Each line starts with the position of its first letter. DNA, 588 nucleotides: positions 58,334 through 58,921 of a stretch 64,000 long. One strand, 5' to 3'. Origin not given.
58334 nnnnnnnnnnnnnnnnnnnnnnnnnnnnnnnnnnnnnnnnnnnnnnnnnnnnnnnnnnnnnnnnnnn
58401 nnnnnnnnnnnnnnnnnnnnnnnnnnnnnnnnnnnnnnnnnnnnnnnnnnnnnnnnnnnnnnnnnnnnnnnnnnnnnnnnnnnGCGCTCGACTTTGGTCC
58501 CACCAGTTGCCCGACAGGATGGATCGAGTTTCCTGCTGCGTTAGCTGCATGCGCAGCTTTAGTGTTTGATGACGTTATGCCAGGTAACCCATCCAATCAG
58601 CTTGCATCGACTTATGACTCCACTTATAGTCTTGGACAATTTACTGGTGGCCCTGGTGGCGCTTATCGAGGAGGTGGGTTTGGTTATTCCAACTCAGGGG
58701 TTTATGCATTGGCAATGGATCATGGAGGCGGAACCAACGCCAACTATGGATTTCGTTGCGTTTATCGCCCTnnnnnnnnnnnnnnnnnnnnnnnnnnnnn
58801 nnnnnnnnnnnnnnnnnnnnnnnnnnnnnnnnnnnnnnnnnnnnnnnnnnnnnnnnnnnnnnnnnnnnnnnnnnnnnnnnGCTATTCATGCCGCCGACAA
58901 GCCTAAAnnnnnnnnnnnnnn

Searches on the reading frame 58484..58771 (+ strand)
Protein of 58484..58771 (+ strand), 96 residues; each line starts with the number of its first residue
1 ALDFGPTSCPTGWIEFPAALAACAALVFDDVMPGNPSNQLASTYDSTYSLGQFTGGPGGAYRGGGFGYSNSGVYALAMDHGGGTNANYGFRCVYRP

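Call 93: search_protein_families(library=phrogs, proteins=[window:58484-58771:+], max_evalue=1)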
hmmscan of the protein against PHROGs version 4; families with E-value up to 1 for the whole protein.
seq(96 aa): 1 family
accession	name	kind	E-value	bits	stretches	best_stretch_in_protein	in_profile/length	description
phrog_5898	-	unknown function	0.29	12.3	1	15-40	54-79/85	-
